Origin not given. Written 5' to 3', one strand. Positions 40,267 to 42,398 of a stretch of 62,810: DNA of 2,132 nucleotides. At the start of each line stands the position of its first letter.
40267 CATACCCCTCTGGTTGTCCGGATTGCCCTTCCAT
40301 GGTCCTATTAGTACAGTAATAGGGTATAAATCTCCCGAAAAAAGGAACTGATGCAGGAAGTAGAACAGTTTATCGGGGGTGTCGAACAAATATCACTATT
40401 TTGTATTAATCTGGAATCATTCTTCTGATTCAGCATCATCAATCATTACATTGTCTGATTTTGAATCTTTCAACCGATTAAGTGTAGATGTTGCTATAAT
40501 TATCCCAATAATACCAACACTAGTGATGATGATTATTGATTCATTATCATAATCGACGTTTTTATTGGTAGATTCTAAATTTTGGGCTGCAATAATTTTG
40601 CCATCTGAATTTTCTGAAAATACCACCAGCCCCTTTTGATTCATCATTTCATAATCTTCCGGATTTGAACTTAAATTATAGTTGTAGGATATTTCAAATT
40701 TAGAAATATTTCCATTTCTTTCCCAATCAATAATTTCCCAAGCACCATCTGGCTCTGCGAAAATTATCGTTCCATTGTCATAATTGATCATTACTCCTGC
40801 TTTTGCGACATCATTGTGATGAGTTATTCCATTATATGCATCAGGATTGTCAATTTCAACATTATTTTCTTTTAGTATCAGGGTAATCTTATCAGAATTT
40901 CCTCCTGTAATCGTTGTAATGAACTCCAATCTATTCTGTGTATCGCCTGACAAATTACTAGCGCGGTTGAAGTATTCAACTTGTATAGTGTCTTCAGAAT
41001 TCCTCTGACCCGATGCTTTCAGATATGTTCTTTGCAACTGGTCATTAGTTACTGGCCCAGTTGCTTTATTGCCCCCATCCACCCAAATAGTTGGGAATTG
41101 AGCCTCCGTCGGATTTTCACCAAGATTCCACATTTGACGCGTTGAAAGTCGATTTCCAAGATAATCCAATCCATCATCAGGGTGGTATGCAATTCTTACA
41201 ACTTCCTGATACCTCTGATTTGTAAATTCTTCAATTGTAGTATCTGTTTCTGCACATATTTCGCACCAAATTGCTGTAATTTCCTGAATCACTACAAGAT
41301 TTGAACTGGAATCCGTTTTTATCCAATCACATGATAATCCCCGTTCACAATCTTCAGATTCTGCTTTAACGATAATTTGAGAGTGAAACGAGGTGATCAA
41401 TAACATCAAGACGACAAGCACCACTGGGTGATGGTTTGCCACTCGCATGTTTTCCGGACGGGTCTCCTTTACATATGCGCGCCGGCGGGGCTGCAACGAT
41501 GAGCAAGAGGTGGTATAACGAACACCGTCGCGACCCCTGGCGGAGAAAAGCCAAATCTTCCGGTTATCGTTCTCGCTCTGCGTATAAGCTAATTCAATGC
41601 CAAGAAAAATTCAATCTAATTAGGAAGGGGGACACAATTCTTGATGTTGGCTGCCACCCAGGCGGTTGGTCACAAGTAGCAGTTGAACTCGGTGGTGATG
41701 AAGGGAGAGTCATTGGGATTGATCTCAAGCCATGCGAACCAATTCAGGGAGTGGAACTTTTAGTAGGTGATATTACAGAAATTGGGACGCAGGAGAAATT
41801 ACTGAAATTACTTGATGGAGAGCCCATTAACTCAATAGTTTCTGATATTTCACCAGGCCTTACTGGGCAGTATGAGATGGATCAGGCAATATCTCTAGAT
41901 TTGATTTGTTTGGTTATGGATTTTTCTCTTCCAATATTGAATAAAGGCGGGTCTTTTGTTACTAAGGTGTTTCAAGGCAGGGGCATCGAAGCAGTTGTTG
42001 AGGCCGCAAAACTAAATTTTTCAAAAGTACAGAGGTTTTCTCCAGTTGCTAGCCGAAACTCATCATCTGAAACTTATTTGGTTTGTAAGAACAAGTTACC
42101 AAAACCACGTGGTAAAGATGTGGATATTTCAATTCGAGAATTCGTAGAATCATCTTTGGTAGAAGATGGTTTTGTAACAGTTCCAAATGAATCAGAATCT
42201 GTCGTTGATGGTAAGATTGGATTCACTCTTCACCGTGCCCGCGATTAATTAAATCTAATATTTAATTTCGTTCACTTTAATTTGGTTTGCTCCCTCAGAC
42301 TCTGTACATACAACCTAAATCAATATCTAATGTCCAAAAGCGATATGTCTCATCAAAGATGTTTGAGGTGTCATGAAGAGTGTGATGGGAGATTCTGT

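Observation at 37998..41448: Oxidative protein-folding island carrying BOTH a VKOR homologue and a BdbC-type DsbB, plus two extracytoplasmic CxxC thioredoxin-fold proteins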

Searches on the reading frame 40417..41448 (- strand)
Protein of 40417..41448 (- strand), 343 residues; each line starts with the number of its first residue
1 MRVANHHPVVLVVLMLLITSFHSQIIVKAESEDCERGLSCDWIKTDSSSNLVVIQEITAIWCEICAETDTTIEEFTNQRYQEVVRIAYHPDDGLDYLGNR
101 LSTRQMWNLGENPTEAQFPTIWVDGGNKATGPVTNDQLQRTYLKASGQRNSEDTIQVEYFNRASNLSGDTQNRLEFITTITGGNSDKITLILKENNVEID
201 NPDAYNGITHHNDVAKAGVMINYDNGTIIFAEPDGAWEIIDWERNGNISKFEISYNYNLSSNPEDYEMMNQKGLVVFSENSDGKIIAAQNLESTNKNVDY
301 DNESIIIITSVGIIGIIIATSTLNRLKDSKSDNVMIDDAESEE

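Call 3: search_protein_families(library=pfam, proteins=[window:40417-41448:-], max_evalue=1)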
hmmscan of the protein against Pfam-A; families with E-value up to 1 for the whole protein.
window:40417-41448:- (343 aa): 3 families
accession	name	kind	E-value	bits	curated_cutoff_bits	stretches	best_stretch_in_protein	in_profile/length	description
PF24814.1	WD40_Prp19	-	0.04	13.4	320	1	47-119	101-174/281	Prp19 WD40 domain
PF14568.11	SUKH_6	-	0.15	13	27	1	243-295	40-93/119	SMI1-KNR4 cell-wall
PF23877.1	DUF7231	-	0.23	11.9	27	1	25-86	40-104/126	Family of unknown function (DUF7231)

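Call 4: search_protein_families(library=ncbifam, proteins=[window:40417-41448:-], max_evalue=1)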
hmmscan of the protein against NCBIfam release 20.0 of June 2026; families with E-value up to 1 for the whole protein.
window:40417-41448:- (343 aa): 1 family
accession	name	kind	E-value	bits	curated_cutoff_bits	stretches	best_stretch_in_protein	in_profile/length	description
NF045941.1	PropMonoxMimD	equivalog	0.0034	17.7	150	1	216-244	77-105/108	propane 2-monooxygenase effector subunit MimD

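Call 41: find_homologous_proteins(query=window:40417-41448:-, max_evalue=0.001)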
Query window:40417-41448:- (343 aa): 7 proteins with E <= 0.001 among 1252 candidates.
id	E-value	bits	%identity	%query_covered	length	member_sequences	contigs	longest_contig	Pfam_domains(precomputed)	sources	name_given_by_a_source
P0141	1.8e-217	739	97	100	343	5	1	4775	-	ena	-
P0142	4.3e-153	527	70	100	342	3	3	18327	-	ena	-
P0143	5.2e-131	455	64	93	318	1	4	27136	-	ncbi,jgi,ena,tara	tara:strand:- start:263 stop:1219 length:957 start_codon:yes stop_codon:yes gene_type:complete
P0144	4.2e-129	449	57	100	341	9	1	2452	-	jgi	-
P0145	7.6e-127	441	56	100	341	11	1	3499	-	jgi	jgi:hypothetical protein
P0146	4.0e-113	396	52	100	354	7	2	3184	-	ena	-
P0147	3.2e-73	265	51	69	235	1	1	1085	-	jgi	jgi:hypothetical protein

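Call 43: search_solved_structures(query=A3, max_evalue=10, show_alignments=2)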
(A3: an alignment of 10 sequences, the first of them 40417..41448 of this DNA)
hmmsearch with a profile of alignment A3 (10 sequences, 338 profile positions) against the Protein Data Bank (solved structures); distinct sequences matched with E-value up to 10: 28.
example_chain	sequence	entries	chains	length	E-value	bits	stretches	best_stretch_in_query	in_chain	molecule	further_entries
6kil_A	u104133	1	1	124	0.02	17.4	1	44-87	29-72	Thioredoxin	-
6ali_A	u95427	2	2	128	0.056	15.9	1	41-84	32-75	Thioredoxin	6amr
2ypm_A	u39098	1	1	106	0.057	15.9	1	51-84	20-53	LAFCA THIOREDOXIN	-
8zpw_B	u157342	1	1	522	0.063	15.7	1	15-71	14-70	Protein disulfide-isomerase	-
5y1a_A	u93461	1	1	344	0.082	15.3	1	42-94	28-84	35 kDa hemin binding protein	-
2hsy_A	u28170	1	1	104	0.1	15.1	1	48-79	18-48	Thioredoxin II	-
2i9h_A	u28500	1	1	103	0.11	14.9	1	52-80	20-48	Thioredoxin I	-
2fa4_A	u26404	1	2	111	0.11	14.9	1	47-79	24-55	Thioredoxin II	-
3f3q_A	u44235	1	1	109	0.12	14.8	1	52-80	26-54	Thioredoxin-1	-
2n5a_A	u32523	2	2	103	0.19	14.1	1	51-80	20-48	Thioredoxin-1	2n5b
3ziv_A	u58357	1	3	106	0.27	13.6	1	48-84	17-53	AECA THIOREDOXIN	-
1nw2_A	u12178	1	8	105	0.38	13.1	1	53-84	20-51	THIOREDOXIN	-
1quw_A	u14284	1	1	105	0.38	13.1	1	53-84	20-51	THIOREDOXIN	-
1ep7_A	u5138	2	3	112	0.41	13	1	54-84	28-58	THIOREDOXIN CH1, H-TYPE | THIOREDOXIN H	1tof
6i19_A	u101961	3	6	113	0.41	13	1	54-84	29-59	Thioredoxin H-type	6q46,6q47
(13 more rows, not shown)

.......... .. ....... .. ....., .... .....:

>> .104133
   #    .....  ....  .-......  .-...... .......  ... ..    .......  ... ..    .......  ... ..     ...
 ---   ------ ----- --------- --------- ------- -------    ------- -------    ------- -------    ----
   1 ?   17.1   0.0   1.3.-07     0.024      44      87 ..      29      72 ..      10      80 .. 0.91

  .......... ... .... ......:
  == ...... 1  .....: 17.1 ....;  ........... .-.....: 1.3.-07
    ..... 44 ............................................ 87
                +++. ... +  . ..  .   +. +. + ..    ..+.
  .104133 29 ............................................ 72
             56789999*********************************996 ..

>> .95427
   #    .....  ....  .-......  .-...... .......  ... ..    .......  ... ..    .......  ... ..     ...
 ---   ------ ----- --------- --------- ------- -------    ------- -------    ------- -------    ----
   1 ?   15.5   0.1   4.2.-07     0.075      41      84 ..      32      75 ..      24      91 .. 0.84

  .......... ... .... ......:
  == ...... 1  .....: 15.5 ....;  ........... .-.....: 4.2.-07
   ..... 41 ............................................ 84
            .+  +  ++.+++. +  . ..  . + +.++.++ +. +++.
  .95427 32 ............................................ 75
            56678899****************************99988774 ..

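Call 44: search_protein_families(library=pfam, alignment_id=A3, max_evalue=1)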
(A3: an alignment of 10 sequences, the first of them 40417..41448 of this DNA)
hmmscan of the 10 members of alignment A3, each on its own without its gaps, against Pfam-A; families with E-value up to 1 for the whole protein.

A. member 1, window:40417-41448:- (343 aa): 3 families
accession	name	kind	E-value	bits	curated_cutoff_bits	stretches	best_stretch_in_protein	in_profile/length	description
PF24814.1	WD40_Prp19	-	0.04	13.4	320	1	47-119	101-174/281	Prp19 WD40 domain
PF14568.11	SUKH_6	-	0.15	13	27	1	243-295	40-93/119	SMI1-KNR4 cell-wall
PF23877.1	DUF7231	-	0.23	11.9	27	1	25-86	40-104/126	Family of unknown function (DUF7231)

B. families by the number of members that match (of 10 scanned): 8 families
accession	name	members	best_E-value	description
PF00085.26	Thioredoxin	2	0.0061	Thioredoxin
PF24814.1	WD40_Prp19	2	0.031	Prp19 WD40 domain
PF21744.3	BAHCC1-like_Tudor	1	0.0022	BAHCC1-like, Tudor domain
PF09113.15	N-glycanase_C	1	0.009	Peptide-N-glycosidase F, C terminal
PF24341.1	OB_DEPS-1_6th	1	0.042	P-granule-associated protein DEPS-1, sixth OB-fold domain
PF14568.11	SUKH_6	1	0.15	SMI1-KNR4 cell-wall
PF06764.17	DUF1223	1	0.15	Protein of unknown function (DUF1223)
PF23877.1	DUF7231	1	0.23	Family of unknown function (DUF7231)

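Call 56: predict_structure(alignment_id=A4)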
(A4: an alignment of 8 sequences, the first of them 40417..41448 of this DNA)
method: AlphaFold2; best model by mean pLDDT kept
length: 343 residues; sequences in the alignment: 8
mean_pLDDT: 30.4   pTM: 0.23
mean pLDDT of the five models: 30.4, 30.0, 29.7, 28.3, 28.0
residues with pLDDT >= 90: 0; 70-90: 0; 50-70: 1; < 50: 342
segments of 3 or more residues with pLDDT < 50: 1-12, 14-343
pLDDT, mean of each block of 10 residues (from residue 1): 40 42 26 27 29 38 39 33 34 33 40 24 21 25 23 23 23 24 25 27 28 24 24 38 31 43 37 36 35 34 29 26 28 25 23
secondary structure, 60 per line:
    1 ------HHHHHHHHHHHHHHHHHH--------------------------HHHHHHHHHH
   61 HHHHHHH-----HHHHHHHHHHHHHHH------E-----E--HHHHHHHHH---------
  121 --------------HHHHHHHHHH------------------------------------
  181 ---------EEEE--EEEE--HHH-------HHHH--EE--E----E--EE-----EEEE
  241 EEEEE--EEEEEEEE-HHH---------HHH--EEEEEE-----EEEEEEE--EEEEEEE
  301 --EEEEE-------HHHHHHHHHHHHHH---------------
elements in order: H7-24 H51-67 H73-87 H103-111 H135-144 E190-193 E196-199 H212-215 E237-245 E248-255 E274-279 E285-291 E294-300 E303-307 H315-328

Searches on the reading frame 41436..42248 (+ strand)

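Call 3: search_protein_families(library=pfam, proteins=[window:41436-42248:+], max_evalue=1)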
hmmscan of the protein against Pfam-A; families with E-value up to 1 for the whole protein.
window:41436-42248:+ (270 aa): 8 families
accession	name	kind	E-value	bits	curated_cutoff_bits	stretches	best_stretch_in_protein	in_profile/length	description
PF01728.25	FtsJ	-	2.9e-53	180.9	24.1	1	44-220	1-181/181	FtsJ-like methyltransferase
PF13847.12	Methyltransf_31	-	0.0011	19.2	27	1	62-99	1-38/145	Methyltransferase domain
PF13649.12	Methyltransf_25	-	0.0055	17.8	27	1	68-99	1-31/97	Methyltransferase domain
PF14314.12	Methyltrans_Mon_2nd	-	0.018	14.8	25.2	1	149-221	145-222/268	Virus-capping methyltransferase, MT domain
PF01135.25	PCMT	-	0.067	13.4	20.3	1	31-97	39-106/210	Protein-L-isoaspartate(D-aspartate) O-methyltransferase (PCMT)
PF01189.24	Methyltr_RsmB-F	-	0.1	12.7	27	1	63-135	7-75/199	16S rRNA methyltransferase RsmB/F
PF13489.12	Methyltransf_23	-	0.17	12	27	1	62-98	20-53/164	Methyltransferase domain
PF02353.26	CMAS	-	0.25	11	27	1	55-95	54-91/273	Mycolic acid cyclopropane synthetase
